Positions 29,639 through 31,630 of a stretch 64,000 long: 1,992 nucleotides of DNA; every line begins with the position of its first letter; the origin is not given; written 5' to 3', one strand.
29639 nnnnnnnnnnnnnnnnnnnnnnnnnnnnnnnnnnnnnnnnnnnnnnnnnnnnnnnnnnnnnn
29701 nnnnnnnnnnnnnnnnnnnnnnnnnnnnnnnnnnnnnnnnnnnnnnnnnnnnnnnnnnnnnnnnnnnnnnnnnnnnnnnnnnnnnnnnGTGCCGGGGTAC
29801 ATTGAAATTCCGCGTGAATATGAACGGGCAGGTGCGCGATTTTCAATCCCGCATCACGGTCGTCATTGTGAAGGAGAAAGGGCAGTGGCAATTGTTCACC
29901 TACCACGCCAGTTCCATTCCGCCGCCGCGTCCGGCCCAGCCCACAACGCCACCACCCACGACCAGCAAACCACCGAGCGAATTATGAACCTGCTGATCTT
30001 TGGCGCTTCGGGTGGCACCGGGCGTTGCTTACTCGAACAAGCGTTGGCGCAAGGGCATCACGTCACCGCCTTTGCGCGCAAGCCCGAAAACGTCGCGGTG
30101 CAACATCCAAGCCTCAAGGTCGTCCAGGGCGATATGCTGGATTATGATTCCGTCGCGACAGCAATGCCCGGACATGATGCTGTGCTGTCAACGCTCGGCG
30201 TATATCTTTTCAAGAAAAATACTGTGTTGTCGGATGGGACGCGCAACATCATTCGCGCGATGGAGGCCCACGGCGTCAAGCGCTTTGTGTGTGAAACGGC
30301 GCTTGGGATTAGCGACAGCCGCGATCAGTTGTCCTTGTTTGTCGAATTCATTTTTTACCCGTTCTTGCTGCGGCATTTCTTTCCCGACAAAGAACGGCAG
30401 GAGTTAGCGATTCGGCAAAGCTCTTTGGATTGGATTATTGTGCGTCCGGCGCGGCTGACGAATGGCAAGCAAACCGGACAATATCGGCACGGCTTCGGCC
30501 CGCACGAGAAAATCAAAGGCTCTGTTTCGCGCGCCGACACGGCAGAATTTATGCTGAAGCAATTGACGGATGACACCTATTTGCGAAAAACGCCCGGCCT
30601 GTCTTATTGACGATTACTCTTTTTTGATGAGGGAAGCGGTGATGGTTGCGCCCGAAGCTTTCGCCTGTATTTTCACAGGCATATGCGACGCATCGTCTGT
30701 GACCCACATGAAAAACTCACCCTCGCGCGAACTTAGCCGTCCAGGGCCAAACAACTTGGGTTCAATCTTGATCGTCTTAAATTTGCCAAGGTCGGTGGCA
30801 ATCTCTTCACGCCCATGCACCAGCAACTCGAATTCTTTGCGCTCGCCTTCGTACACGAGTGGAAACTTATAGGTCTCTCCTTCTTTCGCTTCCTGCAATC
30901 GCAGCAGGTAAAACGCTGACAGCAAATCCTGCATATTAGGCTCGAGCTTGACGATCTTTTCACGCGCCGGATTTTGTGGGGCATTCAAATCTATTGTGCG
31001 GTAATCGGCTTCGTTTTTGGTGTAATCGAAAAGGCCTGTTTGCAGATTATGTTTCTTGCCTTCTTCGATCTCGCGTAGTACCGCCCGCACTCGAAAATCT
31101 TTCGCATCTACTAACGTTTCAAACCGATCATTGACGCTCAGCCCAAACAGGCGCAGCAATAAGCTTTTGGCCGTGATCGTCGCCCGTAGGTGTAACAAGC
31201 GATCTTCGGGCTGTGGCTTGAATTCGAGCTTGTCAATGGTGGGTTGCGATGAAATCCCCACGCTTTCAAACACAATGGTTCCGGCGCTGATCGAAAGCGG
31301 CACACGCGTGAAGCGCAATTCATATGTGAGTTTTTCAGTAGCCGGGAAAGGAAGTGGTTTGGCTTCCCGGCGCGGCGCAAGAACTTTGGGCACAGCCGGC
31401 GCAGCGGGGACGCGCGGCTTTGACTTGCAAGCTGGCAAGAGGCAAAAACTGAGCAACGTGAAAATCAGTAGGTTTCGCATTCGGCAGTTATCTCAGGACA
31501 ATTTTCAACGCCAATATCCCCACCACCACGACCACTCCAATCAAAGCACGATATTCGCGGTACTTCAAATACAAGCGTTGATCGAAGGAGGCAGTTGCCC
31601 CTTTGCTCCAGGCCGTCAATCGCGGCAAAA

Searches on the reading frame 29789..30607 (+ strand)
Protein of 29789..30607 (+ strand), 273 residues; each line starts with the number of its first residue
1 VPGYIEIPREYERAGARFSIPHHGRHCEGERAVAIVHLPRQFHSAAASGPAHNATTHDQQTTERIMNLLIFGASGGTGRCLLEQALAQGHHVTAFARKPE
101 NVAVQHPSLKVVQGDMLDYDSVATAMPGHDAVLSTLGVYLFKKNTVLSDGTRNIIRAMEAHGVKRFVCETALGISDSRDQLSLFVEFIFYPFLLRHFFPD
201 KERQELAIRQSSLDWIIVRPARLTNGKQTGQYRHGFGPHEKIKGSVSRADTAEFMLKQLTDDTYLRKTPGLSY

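Call 72: search_protein_families(library=pfam, proteins=[window:29789-30607:+], max_evalue=0.0001)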
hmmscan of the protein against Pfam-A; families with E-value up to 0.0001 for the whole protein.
window:29789-30607:+ (273 aa): 3 families
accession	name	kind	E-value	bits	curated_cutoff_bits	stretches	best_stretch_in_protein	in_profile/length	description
PF13460.12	NAD_binding_10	-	1.8e-51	175.1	27.2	1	72-261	1-183/184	NAD(P)H-binding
PF05368.20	NmrA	-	6.6e-13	49.3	27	1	68-169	5-105/298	NmrA-like family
PF01370.27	Epimerase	-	2.6e-08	34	20.9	1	69-167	2-111/240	NAD dependent epimerase/dehydratase family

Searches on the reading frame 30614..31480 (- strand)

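Call 72: search_protein_families(library=pfam, proteins=[window:30614-31480:-], max_evalue=0.0001)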
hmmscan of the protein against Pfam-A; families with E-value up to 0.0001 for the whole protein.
window:30614-31480:- (288 aa): 1 family
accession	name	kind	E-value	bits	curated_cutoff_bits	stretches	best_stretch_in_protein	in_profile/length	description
PF11306.15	DUF3108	-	2.1e-27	96.8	26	1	93-282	26-206/209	Protein of unknown function (DUF3108)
